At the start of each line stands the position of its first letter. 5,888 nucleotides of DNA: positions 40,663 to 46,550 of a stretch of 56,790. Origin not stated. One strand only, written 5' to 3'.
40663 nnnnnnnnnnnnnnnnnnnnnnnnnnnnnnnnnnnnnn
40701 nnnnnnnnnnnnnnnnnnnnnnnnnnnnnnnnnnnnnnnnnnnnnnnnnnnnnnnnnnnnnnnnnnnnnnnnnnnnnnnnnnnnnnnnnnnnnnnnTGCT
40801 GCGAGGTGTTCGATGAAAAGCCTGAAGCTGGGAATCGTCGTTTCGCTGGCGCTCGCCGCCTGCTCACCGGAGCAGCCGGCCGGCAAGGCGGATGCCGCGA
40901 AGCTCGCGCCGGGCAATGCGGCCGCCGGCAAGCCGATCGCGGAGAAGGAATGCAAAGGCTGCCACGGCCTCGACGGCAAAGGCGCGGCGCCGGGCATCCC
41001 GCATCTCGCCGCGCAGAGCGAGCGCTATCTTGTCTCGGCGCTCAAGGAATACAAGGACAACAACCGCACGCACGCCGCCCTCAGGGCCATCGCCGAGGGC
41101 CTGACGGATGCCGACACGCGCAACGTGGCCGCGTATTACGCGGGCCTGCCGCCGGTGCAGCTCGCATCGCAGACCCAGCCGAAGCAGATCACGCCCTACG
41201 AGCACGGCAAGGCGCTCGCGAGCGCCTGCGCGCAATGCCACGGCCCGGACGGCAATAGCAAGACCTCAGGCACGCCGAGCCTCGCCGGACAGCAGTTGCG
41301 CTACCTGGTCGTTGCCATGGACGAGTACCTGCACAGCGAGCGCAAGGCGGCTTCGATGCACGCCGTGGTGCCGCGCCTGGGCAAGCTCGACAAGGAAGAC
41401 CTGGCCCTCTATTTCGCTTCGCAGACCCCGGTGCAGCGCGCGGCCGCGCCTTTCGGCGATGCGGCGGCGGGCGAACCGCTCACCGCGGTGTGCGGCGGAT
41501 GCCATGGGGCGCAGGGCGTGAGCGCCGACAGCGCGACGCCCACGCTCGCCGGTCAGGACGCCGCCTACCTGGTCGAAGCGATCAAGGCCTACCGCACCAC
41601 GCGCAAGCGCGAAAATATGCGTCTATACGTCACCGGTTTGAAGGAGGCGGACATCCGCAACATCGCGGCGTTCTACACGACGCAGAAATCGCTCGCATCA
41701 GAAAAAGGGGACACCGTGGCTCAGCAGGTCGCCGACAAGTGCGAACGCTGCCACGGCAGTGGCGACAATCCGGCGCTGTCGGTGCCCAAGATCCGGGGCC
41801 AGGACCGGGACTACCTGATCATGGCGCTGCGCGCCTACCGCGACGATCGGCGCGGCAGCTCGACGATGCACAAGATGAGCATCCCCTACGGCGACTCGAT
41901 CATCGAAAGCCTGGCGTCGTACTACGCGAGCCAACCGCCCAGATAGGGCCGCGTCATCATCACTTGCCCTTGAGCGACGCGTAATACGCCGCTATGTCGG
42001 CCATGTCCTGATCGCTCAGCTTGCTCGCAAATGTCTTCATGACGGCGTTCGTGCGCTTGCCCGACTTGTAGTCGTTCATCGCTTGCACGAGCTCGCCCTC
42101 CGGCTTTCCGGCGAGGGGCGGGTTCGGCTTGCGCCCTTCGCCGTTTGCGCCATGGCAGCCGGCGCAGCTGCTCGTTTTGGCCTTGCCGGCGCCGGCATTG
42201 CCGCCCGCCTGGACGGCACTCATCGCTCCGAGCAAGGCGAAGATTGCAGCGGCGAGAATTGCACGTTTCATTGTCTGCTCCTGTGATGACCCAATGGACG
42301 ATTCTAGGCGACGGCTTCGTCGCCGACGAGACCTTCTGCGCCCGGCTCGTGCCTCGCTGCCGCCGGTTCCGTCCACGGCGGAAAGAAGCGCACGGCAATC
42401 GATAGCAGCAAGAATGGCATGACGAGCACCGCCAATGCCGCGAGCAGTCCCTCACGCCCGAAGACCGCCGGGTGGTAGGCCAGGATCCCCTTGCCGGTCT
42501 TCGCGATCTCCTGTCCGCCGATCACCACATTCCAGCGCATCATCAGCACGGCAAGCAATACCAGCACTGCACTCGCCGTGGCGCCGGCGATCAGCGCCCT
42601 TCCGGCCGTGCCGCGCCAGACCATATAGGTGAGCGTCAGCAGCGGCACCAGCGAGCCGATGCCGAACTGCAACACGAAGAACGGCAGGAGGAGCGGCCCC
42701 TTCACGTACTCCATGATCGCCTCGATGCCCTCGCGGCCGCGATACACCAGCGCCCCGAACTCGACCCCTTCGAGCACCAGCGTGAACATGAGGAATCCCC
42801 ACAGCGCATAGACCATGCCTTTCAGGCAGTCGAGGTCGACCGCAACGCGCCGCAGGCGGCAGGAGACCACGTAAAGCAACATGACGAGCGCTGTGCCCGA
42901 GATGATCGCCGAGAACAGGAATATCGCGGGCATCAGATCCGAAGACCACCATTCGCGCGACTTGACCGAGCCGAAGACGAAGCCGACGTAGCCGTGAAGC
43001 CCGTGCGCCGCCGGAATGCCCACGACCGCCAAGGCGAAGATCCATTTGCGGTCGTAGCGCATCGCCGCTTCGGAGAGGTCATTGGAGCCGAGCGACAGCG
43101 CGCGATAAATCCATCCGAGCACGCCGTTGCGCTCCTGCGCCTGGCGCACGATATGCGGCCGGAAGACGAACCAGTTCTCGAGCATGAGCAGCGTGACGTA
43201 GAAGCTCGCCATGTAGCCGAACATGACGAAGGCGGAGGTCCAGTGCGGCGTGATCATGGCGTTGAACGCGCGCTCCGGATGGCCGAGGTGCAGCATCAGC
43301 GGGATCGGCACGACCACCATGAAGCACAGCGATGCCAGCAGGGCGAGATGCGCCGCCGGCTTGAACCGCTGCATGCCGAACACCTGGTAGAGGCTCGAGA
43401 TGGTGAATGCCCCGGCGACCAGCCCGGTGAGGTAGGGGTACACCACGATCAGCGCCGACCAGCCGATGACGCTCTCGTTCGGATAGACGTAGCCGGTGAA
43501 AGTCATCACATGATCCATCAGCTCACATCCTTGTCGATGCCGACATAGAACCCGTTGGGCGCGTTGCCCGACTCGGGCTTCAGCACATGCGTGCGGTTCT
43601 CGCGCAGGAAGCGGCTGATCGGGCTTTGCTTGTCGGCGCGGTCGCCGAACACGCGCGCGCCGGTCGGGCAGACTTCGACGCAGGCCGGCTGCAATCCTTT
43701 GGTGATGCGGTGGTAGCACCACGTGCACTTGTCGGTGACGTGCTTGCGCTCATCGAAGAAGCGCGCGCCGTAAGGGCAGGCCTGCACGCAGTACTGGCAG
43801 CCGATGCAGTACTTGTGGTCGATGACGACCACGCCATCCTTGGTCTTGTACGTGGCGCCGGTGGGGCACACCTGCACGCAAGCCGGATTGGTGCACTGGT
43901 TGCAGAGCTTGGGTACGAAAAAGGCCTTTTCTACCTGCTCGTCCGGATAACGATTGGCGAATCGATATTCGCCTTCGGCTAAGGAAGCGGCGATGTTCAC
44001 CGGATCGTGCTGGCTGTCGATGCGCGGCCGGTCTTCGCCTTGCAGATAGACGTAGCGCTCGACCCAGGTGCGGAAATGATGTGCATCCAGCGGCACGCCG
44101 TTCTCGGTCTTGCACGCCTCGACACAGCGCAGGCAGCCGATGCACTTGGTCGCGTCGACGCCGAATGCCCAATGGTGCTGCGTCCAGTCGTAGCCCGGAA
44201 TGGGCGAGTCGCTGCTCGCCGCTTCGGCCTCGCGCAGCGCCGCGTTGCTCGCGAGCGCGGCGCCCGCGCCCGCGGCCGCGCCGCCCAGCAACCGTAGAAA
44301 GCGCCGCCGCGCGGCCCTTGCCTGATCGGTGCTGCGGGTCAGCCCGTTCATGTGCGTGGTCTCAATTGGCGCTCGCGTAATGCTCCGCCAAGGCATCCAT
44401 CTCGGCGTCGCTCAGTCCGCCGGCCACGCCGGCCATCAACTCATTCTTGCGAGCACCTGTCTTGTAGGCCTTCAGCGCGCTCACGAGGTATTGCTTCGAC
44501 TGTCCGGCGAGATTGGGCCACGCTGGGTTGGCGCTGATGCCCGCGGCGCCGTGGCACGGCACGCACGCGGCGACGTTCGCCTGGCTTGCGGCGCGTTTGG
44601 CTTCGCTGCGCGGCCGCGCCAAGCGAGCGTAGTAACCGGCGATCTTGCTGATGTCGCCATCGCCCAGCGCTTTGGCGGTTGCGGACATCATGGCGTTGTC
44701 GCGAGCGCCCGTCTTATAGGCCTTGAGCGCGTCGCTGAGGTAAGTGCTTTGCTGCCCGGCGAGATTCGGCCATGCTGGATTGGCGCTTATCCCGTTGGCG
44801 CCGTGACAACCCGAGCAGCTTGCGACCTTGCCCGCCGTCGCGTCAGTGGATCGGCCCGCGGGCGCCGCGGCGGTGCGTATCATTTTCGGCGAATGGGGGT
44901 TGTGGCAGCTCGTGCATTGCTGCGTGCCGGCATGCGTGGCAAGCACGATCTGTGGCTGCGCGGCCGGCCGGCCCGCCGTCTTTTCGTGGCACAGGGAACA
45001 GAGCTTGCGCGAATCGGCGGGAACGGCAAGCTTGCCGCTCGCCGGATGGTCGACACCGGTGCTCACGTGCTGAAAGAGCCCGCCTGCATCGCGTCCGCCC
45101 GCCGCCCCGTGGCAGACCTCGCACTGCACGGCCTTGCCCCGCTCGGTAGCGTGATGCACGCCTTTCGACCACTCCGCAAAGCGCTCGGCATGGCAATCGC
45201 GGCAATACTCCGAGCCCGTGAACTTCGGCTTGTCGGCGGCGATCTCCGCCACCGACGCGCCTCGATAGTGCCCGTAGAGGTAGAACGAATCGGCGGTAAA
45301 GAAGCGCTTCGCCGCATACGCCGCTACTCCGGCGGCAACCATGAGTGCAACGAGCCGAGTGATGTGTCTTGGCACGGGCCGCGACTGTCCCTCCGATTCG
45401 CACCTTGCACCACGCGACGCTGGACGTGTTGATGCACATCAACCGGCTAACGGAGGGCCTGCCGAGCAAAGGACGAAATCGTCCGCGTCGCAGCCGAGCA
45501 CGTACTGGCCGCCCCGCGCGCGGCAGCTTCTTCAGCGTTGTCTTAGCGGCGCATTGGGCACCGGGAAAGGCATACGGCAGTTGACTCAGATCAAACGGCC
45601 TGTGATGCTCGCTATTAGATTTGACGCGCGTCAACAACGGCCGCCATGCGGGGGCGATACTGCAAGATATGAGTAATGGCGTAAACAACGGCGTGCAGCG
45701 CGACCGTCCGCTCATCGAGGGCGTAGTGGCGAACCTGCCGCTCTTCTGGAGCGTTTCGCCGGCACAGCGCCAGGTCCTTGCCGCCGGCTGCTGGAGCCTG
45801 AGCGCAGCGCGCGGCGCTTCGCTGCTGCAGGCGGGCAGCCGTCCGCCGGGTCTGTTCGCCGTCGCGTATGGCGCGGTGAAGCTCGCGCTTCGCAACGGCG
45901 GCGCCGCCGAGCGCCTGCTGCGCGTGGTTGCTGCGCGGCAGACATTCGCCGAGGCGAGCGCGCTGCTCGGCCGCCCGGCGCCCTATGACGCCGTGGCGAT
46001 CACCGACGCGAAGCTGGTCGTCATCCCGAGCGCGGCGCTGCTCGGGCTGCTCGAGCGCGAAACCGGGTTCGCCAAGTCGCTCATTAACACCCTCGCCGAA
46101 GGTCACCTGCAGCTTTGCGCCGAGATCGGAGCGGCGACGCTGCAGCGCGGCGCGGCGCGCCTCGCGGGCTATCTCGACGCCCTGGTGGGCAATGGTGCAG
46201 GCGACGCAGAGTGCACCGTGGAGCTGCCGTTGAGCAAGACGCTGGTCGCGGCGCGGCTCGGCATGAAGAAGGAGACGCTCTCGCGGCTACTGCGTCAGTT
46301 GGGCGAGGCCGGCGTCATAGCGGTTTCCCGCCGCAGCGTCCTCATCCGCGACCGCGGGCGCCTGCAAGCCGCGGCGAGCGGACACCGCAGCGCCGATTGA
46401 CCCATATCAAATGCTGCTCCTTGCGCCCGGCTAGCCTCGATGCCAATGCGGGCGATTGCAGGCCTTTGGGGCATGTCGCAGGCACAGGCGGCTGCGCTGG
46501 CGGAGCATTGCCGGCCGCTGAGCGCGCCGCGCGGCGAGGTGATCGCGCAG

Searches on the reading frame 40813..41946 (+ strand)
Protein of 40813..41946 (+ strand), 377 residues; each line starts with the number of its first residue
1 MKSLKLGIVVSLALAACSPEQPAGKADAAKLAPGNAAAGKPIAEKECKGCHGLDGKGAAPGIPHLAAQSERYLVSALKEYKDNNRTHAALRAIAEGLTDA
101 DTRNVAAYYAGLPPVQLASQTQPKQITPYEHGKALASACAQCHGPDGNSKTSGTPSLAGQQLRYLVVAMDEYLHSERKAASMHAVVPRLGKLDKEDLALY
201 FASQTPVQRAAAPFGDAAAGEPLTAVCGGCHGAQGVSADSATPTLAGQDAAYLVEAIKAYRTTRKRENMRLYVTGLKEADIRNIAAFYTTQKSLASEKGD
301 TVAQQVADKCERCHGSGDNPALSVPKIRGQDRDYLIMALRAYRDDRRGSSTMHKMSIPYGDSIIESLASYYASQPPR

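Call 7: search_protein_families(library=pfam, proteins=[window:40813-41946:+], max_evalue=0.01)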
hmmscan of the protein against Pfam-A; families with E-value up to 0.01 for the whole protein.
window:40813-41946:+ (377 aa): 7 families
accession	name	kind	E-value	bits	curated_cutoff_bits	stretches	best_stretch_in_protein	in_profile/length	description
PF00034.26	Cytochrom_C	-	1.8e-30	106.6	21.3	3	36-108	1-85/90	Cytochrome c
PF13442.11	Cytochrome_CBB3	-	3.7e-19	69.2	27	3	35-108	2-67/68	Cytochrome C oxidase, cbb3-type, subunit III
PF09699.15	Paired_CXXCH_1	-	4.9e-05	23.4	20.6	0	40-52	2-14/41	Doubled CXXCH motif (Paired_CXXCH_1)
PF22113.1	Mtrc-MtrF_II-IV_dom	-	0.00027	20.9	30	0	133-151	153-171/176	Outer membrane cytochrome MtrC/MtrF-like, domains II/IV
PF14537.11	Cytochrom_c3_2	-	0.00042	21.2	25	0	134-145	24-35/79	Cytochrome c3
PF14522.11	Cytochrome_C7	-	0.0013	19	24.8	0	131-233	8-50/67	Cytochrome c7 and related cytochrome c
PF14495.11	Cytochrom_C550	-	0.004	17.3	27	0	115-162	10-59/136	Cytochrome c-550 domain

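Call 9: search_protein_families(library=ncbifam, proteins=[window:40813-41946:+], max_evalue=0.001)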
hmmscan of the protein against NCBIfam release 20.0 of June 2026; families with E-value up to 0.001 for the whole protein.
window:40813-41946:+ (377 aa): 11 families
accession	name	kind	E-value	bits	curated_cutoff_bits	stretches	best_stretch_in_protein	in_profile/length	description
NF049874.1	PdsA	exception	3.4e-33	115.1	330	3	221-374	22-197/198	periplasmic diheme shuttle PdsA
TIGR00782.1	ccoP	equivalog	1.9e-13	50.4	179.95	2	116-287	95-277/285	cytochrome-c oxidase, cbb3-type subunit III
NF045773.1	cytochro_C550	exception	6.1e-09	35.9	125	0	25-80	38-91/118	cytochrome c550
NF045774.1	cytochro_C551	exception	2.2e-08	34.1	118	1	4-73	6-74/110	cytochrome c551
NF050122.1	bc1_QcrC_actin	exception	2.6e-06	26.9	200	0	107-159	20-71/253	cytochrome bc1 complex diheme cytochrome c subunit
TIGR01904.2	GSu_C4xC__C2xCH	domain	8.7e-06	25.4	27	0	222-239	47-64/73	CxxxxCH/CxxCH domain c-type cytochrome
NF041895.1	choice_anch_V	domain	2e-05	24.7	42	0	122-154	12-40/150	choice-of-anchor V domain-containing protein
TIGR03508.1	decahem_SO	subfamily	4.7e-05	23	192.2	0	130-151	28-49/258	DmsE family decaheme c-type cytochrome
NF041781.1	mnquin_red_QrcA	equivalog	7.7e-05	22.4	180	0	112-157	19-64/174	menaquinone reductase multiheme cytochrome c subunit QrcA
NF045930.1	Cytc6PetJCyano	equivalog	8.6e-05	22.5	135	0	209-291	22-105/110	cytochrome c6 PetJ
TIGR02603.1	CxxCH_TIGR02603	domain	0.00043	20.3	68.15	0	34-69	1-35/134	putative heme-binding domain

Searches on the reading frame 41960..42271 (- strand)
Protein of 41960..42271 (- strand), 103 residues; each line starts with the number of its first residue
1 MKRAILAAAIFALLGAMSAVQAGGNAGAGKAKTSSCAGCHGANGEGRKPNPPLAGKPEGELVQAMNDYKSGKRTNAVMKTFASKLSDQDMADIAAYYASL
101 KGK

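Call 7: search_protein_families(library=pfam, proteins=[window:41960-42271:-], max_evalue=0.01)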
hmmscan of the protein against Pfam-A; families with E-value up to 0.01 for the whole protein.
window:41960-42271:- (103 aa): 2 families
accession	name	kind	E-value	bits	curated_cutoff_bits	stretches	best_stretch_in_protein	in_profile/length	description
PF00034.26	Cytochrom_C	-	4.2e-11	44.4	21.3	1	33-100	9-89/90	Cytochrome c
PF13442.11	Cytochrome_CBB3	-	1.6e-07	32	27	1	34-96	12-67/68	Cytochrome C oxidase, cbb3-type, subunit III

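Call 9: search_protein_families(library=ncbifam, proteins=[window:41960-42271:-], max_evalue=0.001)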
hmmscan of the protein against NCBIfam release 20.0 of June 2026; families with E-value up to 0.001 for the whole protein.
window:41960-42271:- (103 aa): 6 families
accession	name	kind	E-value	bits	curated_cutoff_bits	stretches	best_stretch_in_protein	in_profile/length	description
NF049874.1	PdsA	exception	2.9e-09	37.1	330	1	10-100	101-197/198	periplasmic diheme shuttle PdsA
TIGR00782.1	ccoP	equivalog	1.8e-05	24.2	179.95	1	22-101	105-193/285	cytochrome-c oxidase, cbb3-type subunit III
NF050122.1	bc1_QcrC_actin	exception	9.6e-05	21.8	200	1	33-101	49-118/253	cytochrome bc1 complex diheme cytochrome c subunit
NF011054.0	PRK14486.1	equivalog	0.0001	22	447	1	33-101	223-291/294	putative bifunctional cbb3-type cytochrome c oxidase subunit II/cytochrome c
NF045930.1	Cytc6PetJCyano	equivalog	0.0002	21.2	135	0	75-97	80-102/110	cytochrome c6 PetJ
TIGR02603.1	CxxCH_TIGR02603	domain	0.00096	19.2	68.15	0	24-57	1-35/134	putative heme-binding domain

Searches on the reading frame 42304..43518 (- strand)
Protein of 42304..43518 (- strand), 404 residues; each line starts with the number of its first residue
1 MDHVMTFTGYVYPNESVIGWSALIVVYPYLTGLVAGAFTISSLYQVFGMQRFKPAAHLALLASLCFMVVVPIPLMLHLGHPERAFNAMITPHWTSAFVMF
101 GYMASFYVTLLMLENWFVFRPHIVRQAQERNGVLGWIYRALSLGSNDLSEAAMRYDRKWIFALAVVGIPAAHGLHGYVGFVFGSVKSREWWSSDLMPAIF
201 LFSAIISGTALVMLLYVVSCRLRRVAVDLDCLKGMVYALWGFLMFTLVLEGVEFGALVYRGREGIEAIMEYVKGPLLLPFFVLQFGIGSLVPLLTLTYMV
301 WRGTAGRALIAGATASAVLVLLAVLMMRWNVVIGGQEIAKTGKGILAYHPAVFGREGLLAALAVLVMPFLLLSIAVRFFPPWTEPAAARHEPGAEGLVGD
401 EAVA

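Call 7: search_protein_families(library=pfam, proteins=[window:42304-43518:-], max_evalue=0.01)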
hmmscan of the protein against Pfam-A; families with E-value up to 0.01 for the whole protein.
window:42304-43518:- (404 aa): 1 family
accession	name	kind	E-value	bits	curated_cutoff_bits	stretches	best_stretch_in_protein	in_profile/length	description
PF03916.19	NrfD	-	1.6e-38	133.6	25.8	1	18-336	9-309/313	Polysulphide reductase, NrfD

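Call 9: search_protein_families(library=ncbifam, proteins=[window:42304-43518:-], max_evalue=0.001)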
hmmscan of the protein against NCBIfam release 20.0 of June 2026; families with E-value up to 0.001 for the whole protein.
window:42304-43518:- (404 aa): 4 families
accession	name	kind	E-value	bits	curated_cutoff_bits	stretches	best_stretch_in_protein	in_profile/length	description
TIGR03148.1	cyt_nit_nrfD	equivalog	6.2e-11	42.1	347.6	1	19-336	9-312/316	cytochrome c nitrite reductase subunit NrfD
NF045798.1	DsrP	equivalog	4e-09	36.4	350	1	156-225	146-215/346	sulfate reduction electron transfer complex DsrMKJOP subunit DsrP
NF008133.1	PRK10881.1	equivalog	2.8e-07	30.4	450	1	31-380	62-372/377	Ni/Fe-hydrogenase cytochrome b subunit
NF045714.1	sulf_resp_HmcC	equivalog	2.6e-05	23.7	550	1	32-252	52-252/376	sulfate respiration complex protein HmcC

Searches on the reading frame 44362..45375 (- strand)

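Call 7: search_protein_families(library=pfam, proteins=[window:44362-45375:-], max_evalue=0.01)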
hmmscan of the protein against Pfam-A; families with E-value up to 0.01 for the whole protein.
window:44362-45375:- (337 aa): 8 families
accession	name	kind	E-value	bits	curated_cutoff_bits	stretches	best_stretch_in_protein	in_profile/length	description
PF00034.26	Cytochrom_C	-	3.3e-11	44.8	21.3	2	185-245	10-82/90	Cytochrome c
PF14522.11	Cytochrome_C7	-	7.5e-09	35.7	24.8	1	123-191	13-66/67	Cytochrome c7 and related cytochrome c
PF13442.11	Cytochrome_CBB3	-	1.6e-07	32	27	2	185-248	12-67/68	Cytochrome C oxidase, cbb3-type, subunit III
PF09699.15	Paired_CXXCH_1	-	1.6e-07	31.4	20.6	0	151-193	6-38/41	Doubled CXXCH motif (Paired_CXXCH_1)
PF22113.1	Mtrc-MtrF_II-IV_dom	-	1.9e-06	28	30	1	55-194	6-166/176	Outer membrane cytochrome MtrC/MtrF-like, domains II/IV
PF14537.11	Cytochrom_c3_2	-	3e-05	24.8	25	0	81-191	5-78/79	Cytochrome c3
PF03264.19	Cytochrom_NNT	-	0.00015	22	24.1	0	54-191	35-164/174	NapC/NirT cytochrome c family, N-terminal region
PF22678.1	Cytochrom_c_NrfB-like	-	0.0033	18.3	27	0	85-164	1-71/89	Cytochrome c-type protein NrfB-like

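Call 9: search_protein_families(library=ncbifam, proteins=[window:44362-45375:-], max_evalue=0.001)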
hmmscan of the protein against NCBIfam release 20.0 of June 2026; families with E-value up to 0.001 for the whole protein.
window:44362-45375:- (337 aa): 8 families
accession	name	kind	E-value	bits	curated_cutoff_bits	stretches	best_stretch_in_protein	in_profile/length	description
NF049874.1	PdsA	exception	9.2e-23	81.1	330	2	179-336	20-197/198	periplasmic diheme shuttle PdsA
TIGR03508.1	decahem_SO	subfamily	4.2e-08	33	192.2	1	54-191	1-124/258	DmsE family decaheme c-type cytochrome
NF041028.1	decahem_GSU2203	exception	5e-07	29.2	325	1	45-132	26-110/317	GSU2203 family decaheme c-type cytochrome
TIGR01905.1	paired_CXXCH_1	subfamily_domain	3.7e-06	26.8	25.2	0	151-162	6-17/41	doubled CXXCH domain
TIGR00782.1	ccoP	equivalog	1.2e-05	24.7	179.95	1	180-296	108-240/285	cytochrome-c oxidase, cbb3-type subunit III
NF008659.0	PRK11659.1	equivalog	2.5e-05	24.1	184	0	54-192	45-168/188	cytochrome c nitrite reductase pentaheme subunit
TIGR03153.1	cytochr_NrfH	equivalog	0.00038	20.5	134.2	0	124-159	29-134/138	cytochrome c nitrite reductase small subunit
TIGR03146.1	cyt_nit_nrfB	equivalog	0.00057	20.2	166.6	0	56-165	12-123/145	cytochrome c nitrite reductase pentaheme subunit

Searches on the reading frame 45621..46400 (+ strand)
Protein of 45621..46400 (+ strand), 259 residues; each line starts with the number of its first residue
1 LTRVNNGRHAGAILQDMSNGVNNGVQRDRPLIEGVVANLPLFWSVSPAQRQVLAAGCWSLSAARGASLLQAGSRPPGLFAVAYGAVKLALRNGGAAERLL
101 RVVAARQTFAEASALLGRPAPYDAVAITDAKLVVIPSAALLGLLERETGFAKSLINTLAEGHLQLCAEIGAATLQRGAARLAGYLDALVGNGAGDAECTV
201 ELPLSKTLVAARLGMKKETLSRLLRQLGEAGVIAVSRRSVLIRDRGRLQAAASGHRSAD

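Call 31: search_protein_families(library=pfam, proteins=[window:45621-46400:+], max_evalue=0.00001)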
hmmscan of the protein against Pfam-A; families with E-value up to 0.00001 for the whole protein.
window:45621-46400:+ (259 aa): 2 families
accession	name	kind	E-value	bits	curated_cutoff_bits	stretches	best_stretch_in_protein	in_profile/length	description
PF13545.12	HTH_Crp_2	-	3.3e-14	53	27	1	179-250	1-69/70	Crp-like helix-turn-helix domain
PF00027.35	cNMP_binding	-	1.7e-12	47.6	27.5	1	63-146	5-88/89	Cyclic nucleotide-binding domain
